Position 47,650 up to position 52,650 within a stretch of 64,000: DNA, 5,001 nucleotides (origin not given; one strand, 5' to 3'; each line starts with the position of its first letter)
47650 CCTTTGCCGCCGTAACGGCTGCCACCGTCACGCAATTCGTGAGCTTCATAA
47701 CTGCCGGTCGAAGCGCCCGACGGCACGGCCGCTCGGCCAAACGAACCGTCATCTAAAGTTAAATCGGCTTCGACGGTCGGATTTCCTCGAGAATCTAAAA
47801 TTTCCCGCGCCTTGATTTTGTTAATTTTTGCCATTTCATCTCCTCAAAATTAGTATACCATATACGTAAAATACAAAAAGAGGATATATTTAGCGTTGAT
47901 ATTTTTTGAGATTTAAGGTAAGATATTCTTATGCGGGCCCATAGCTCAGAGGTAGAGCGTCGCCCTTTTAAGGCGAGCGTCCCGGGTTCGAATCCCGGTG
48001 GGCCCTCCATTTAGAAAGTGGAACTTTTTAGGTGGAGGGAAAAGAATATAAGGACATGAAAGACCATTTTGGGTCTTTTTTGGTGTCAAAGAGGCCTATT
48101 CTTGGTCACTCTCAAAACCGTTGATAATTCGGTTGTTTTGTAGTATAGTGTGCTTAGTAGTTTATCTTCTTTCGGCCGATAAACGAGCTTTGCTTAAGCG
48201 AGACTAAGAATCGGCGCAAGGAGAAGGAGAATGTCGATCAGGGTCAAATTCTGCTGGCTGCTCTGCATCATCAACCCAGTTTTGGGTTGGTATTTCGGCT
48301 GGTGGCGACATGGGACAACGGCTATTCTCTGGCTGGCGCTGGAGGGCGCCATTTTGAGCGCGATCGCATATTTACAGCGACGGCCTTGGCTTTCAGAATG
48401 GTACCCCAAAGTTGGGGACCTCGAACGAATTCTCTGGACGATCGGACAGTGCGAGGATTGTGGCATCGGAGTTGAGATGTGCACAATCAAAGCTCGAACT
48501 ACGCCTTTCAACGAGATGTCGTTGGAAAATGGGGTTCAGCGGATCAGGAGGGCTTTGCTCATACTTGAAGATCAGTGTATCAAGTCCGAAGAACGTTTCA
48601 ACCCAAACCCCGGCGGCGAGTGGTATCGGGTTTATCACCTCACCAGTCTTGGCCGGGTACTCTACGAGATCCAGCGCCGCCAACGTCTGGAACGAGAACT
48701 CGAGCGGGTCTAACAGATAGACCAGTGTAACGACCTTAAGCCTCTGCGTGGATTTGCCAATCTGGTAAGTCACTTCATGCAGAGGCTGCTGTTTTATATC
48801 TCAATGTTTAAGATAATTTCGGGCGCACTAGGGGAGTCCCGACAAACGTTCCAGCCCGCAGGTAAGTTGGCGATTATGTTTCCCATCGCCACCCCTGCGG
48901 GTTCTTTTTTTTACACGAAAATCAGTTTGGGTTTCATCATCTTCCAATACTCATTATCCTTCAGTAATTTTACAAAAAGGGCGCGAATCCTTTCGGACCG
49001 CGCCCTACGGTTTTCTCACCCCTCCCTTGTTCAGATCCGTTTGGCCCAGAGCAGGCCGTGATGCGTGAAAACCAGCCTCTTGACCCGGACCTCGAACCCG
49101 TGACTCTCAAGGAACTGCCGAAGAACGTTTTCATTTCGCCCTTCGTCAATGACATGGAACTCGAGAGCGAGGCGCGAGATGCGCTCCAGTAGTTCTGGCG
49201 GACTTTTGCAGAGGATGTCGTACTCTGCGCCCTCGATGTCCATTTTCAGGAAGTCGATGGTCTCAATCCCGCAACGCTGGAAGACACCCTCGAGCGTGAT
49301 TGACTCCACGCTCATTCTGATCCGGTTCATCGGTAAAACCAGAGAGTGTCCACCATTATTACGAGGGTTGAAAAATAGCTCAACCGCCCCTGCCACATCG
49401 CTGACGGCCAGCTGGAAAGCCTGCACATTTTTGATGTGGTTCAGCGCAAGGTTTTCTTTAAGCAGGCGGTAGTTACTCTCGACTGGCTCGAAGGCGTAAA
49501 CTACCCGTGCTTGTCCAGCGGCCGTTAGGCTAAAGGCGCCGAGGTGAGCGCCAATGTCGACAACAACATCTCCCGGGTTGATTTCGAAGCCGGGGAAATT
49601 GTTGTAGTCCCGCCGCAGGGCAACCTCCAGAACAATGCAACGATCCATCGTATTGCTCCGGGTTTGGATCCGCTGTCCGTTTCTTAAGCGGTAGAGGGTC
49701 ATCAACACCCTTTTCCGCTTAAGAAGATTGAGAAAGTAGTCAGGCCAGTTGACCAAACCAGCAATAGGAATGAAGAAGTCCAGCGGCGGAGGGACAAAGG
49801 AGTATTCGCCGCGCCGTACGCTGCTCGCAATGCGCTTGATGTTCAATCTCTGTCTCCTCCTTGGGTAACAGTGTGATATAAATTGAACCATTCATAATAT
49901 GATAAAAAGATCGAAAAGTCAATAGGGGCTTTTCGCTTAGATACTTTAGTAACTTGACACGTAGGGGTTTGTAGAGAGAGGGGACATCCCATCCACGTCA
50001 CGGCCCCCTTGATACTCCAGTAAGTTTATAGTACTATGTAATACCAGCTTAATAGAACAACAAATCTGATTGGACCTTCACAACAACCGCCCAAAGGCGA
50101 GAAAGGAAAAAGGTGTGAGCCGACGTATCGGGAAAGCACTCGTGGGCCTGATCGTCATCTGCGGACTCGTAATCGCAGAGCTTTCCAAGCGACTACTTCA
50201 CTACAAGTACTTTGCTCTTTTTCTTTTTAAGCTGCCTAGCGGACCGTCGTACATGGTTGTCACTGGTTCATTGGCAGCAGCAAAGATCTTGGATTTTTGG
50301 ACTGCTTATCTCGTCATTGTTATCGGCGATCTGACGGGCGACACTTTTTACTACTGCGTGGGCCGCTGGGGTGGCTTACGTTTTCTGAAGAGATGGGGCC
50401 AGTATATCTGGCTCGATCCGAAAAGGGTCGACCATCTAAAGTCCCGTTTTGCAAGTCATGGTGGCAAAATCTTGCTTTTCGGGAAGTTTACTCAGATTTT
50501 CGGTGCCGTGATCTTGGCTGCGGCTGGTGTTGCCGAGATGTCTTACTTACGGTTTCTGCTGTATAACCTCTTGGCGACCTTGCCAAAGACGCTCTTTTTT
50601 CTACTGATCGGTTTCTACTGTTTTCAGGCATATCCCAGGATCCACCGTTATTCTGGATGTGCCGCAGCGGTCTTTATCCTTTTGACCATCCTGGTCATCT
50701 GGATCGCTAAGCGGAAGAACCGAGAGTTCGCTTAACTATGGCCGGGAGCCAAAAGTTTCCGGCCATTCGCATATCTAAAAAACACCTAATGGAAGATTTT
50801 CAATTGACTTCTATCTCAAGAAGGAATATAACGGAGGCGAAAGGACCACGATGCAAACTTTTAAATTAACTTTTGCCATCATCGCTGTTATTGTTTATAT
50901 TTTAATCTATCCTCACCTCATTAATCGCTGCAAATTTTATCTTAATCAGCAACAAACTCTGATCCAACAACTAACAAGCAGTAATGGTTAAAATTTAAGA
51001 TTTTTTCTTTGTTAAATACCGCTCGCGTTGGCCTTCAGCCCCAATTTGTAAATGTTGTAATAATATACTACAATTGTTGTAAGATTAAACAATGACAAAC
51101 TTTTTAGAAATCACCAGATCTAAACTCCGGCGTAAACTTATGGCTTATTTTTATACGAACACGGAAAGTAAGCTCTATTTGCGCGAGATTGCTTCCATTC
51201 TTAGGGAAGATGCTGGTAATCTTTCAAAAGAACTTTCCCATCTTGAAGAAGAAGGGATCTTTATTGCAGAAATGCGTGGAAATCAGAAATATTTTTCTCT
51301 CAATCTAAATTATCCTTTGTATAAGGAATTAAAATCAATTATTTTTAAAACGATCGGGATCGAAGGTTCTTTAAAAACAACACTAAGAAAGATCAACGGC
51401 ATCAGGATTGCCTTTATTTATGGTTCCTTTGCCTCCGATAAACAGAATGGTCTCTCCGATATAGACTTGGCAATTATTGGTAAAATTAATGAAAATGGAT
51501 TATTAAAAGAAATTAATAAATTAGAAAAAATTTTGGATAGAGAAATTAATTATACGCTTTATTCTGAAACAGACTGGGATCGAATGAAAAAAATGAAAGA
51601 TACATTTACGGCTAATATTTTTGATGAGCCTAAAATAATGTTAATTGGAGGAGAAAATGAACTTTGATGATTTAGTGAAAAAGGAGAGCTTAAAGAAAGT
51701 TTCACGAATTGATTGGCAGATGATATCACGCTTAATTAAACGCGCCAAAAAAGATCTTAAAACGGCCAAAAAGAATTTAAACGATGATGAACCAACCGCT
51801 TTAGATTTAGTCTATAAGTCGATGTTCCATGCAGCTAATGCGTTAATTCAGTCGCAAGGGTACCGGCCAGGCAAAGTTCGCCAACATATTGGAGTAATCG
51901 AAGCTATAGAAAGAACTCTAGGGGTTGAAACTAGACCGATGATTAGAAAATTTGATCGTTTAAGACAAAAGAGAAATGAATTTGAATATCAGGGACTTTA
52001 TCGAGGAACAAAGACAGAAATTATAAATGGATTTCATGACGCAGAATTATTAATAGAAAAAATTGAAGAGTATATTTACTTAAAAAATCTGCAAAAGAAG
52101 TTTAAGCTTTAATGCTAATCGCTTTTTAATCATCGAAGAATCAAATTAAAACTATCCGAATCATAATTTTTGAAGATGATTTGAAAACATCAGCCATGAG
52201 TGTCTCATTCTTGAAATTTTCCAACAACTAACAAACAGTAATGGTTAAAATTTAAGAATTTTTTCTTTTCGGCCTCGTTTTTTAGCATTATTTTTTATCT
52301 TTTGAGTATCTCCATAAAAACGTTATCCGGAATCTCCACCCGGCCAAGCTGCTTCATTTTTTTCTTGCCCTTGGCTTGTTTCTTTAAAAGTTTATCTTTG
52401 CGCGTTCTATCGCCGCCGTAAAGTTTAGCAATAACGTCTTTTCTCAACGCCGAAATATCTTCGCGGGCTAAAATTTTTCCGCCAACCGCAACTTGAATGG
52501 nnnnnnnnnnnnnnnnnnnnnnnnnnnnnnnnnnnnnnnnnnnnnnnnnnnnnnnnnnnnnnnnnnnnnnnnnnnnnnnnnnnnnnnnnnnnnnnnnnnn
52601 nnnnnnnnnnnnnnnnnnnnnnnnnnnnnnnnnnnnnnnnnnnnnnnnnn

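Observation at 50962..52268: MNT/HEPN toxin-antitoxin-like cassette bracketed by ~48-bp direct repeats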

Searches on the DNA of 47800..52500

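Call 51: search_rna_families(source=window, start=47800, end=52500, threshold=evalue, max_evalue=1)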
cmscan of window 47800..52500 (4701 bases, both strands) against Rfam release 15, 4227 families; matches with E-value up to 1: 2.
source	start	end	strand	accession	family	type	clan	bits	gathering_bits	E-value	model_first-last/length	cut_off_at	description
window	47935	48006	+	RF00005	tRNA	Gene; tRNA;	CL00001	71.6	29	8.1e-15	1-71/71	no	tRNA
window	47935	48007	-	RF04354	Plastid-ycf2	Cis-reg;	-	30.2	65.7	0.0023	1-75/75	no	Plastid-ycf2 5UTR RNA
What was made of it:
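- There is no Rfam match (call 51).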

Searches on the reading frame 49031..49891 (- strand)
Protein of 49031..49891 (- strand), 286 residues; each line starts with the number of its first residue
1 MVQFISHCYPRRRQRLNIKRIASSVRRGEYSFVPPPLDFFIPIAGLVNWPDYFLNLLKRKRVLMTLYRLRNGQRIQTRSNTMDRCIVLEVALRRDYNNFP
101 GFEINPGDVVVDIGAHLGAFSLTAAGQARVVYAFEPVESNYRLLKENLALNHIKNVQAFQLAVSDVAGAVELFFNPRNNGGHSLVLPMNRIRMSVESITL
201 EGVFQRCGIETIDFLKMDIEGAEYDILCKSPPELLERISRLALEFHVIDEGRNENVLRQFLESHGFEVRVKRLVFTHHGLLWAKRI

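Call 7: search_protein_families(library=pfam, proteins=[window:49031-49891:-], max_evalue=0.01)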
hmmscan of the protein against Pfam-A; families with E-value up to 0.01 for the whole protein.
window:49031-49891:- (286 aa): 2 families
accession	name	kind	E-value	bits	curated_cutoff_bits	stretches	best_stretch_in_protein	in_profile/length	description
PF05050.19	Methyltransf_21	-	1.7e-19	71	22.7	1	112-267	1-172/173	Methyltransferase FkbM domain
PF02475.24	TRM5-TYW2_MTfase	-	3.8e-07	30.7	28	1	104-166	34-99/164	TRM5/TYW2 methyltransferase domain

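Call 8: search_protein_families(library=ncbifam, proteins=[window:49031-49891:-], max_evalue=0.01)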
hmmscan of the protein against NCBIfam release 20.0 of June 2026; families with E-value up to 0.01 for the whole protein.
window:49031-49891:- (286 aa): 9 families
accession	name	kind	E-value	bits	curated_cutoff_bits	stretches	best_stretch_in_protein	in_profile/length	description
TIGR01444.1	fkbM_fam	subfamily_domain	2.1e-28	99.6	37.7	1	109-246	1-143/143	FkbM family methyltransferase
TIGR02469.1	CbiT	equivalog_domain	3.7e-05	24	78.3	1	103-163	16-78/124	precorrin-6Y C5,15-methyltransferase (decarboxylating) subunit CbiT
NF047730.1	tRNAMtaseTrm5b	equivalog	5.4e-05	22.5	600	1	105-171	180-246/330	tRNA (guanine(37)-N1)-methyltransferase Trm5b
NF047824.1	tRNAwyosineTaw2Meth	equivalog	0.00011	22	350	1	106-158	93-147/245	tRNA(Phe) (4-demethylwyosine(37)-C(7)) aminocarboxypropyltransferase Taw2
NF047732.1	tRNAMtaseTrm5bMeth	equivalog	0.00026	20.1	500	1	104-155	196-246/337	tRNA (guanine(37)-N1)-methyltransferase Trm5b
TIGR00479.1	rumA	equivalog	0.00096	18.1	183.55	1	103-162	290-349/432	23S rRNA (uracil(1939)-C(5))-methyltransferase RlmD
NF011529.0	PRK14968.1-3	equivalog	0.002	17.6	162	1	106-159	34-87/198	putative methyltransferase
NF009639.0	PRK13168.1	equivalog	0.0064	15.4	458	1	103-161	297-355/446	23S rRNA (uracil(1939)-C(5))-methyltransferase RlmD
NF001602.0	PRK00395.1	equivalog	0.0066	16.2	95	0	50-88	8-45/79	RNA chaperone Hfq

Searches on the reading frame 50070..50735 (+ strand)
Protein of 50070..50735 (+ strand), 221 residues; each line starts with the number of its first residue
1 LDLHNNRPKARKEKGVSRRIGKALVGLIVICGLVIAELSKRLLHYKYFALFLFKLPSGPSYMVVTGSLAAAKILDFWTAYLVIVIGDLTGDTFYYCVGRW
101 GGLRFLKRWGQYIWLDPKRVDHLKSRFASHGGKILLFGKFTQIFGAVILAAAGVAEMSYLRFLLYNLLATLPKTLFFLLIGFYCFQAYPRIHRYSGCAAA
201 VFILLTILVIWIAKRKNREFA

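Call 7: search_protein_families(library=pfam, proteins=[window:50070-50735:+], max_evalue=0.01)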
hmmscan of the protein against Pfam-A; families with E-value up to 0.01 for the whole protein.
window:50070-50735:+ (221 aa): 1 family
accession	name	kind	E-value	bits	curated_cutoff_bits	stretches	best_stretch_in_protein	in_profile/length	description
PF09335.16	VTT_dom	-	1.1e-15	58.6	33.9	1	68-181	8-121/123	VTT domain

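Call 8: search_protein_families(library=ncbifam, proteins=[window:50070-50735:+], max_evalue=0.01)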
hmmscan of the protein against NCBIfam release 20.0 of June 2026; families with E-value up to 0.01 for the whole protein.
window:50070-50735:+ (221 aa): 3 families
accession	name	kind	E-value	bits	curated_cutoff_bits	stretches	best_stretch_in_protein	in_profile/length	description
NF052604.1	UndecprPTUtpABac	equivalog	7e-21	75.2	250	1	64-210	37-183/198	undecaprenyl phosphate transporter UptA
NF008102.0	PRK10847.1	equivalog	6.2e-12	45.8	236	1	55-209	48-202/219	DedA family protein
NF052605.1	UndecprPTUptAStph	equivalog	6.8e-07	29.5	300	1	51-215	21-194/197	undecaprenyl phosphate transporter UptA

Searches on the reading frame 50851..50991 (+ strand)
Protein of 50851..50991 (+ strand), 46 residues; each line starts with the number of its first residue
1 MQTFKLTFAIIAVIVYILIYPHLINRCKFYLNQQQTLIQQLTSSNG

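Call 7: search_protein_families(library=pfam, proteins=[window:50851-50991:+], max_evalue=0.01)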
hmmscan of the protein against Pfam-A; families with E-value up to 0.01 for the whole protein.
window:50851-50991:+ (46 aa): 0 families

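Call 8: search_protein_families(library=ncbifam, proteins=[window:50851-50991:+], max_evalue=0.01)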
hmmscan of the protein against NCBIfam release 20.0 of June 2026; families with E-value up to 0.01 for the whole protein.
window:50851-50991:+ (46 aa): 0 families

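Call 42: find_encoding_contigs(protein=window:50851-50991:+, flank=4000, max_places=10)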
Protein window:50851-50991:+ (46 aa): 23 contigs read that carry it; 3 places shown.
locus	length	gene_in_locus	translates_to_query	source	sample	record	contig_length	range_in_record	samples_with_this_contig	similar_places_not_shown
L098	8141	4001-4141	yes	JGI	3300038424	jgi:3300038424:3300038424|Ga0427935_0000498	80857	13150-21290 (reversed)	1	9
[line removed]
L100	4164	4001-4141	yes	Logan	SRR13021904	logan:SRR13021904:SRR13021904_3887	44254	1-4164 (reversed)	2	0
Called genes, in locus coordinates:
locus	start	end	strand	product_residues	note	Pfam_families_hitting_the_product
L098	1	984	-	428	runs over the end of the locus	PF03952:Enolase_N, PF00113:Enolase_C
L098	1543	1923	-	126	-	-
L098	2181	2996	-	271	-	PF02475:TRM5-TYW2_MTfase (weak), PF05050:Methyltransf_21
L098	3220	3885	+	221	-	PF09335:VTT_dom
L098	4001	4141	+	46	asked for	-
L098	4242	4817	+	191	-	PF01909:NTP_transf_2 (weak), PF18765:Polbeta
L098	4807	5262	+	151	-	PF05168:HEPN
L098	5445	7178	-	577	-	PF00009:GTP_EFTU, PF01926:MMR_HSR1 (faint), PF00025:Arf (faint), PF00071:Ras (faint), PF03144:GTP_EFTU_D2, PF00679:EFG_C, PF06421:LepA_C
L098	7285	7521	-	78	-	PF15919:HicB_lk_antitox (faint), PF01402:RHH_1, PF07878:RHH_5 (weak)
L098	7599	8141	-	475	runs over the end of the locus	PF01743:PolyA_pol, PF12627:PolyA_pol_RNAbd, PF01966:HD (weak), PF13735:tRNA_NucTran2_2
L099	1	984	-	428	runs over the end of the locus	PF03952:Enolase_N, PF00113:Enolase_C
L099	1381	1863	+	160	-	-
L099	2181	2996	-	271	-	PF02475:TRM5-TYW2_MTfase (weak), PF05050:Methyltransf_21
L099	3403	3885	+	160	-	PF09335:VTT_dom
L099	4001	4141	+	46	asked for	-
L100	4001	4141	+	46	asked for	-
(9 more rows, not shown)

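Call 44: find_homologous_proteins(query=window:50851-50991:+, max_evalue=10)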
Query window:50851-50991:+ (46 aa): 2 proteins with E <= 10 among 2 candidates.
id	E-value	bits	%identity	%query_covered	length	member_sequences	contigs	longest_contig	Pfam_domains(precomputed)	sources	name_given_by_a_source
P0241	5.4e-22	92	100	100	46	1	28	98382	-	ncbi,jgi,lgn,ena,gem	ncbi:MAG: hypothetical protein ABSE91_02250 [Patescibacteria group bacterium]|jgi:hypothetical prote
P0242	1.9e-18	81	87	100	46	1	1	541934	-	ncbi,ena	-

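Call 45: find_encoding_contigs(protein=P0242, flank=10000, max_places=4)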
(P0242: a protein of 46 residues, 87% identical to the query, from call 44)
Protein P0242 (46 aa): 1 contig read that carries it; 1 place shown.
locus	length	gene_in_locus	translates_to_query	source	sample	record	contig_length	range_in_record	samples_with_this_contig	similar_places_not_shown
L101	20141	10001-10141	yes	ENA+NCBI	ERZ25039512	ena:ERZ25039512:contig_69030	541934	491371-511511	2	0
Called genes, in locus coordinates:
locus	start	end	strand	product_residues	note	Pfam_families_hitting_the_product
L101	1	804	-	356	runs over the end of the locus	-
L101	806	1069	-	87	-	PF00216:Bac_DNA_binding, PF18175:HU-CCDC81_bac_2, PF14908:HU-CCDC81_euk_1 (weak)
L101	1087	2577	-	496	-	PF12072:RNase_Y_N, PF00013:KH_1, PF08668:HDOD (faint), PF01966:HD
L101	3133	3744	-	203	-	PF00078:RVT_1 (weak)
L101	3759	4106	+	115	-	PF22296:bAvd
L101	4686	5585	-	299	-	-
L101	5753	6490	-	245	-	PF13529:Peptidase_C39_2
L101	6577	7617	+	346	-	PF01699:Na_Ca_ex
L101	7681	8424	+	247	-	PF13462:Thioredoxin_4, PF01323:DSBA, PF13098:Thioredoxin_2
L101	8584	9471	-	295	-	PF02661:Fic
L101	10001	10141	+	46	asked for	-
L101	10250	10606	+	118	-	-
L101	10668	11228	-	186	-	-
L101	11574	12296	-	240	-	-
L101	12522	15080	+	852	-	PF00690:Cation_ATPase_N, PF00122:E1-E2_ATPase, PF00702:Hydrolase, PF13246:Cation_ATPase, PF00689:Cation_ATPase_C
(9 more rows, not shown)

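Call 78: search_protein_representatives(protein=window:50851-50991:+)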
Query: 46 residues. Proteins with E-value up to 0.001 (for the whole library): 1; up to 1e-10: 1; up to 1e-30: 0. The best 1 are listed.
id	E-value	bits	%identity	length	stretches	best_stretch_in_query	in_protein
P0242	6.0e-19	81.2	87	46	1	1-46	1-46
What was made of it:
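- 50851..50991 (+): 46-aa small membrane-protein gene (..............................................). It is a lineage-restricted orphan, and its last 28 nt form the start of copy A. Only one other family member exists (P0242, 87% aa) among 1.84 billion representatives (calls 44, 78).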

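Call 80: search_protein_families(library=padloc, proteins=[window:50851-50991:+], max_evalue=0.01)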
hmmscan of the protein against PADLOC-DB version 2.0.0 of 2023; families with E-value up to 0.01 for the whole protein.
window:50851-50991:+ (46 aa): 0 families

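Call 81: search_protein_families(library=phrogs, proteins=[window:50851-50991:+], max_evalue=0.01)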
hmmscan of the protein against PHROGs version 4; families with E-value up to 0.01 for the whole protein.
window:50851-50991:+ (46 aa): 0 families
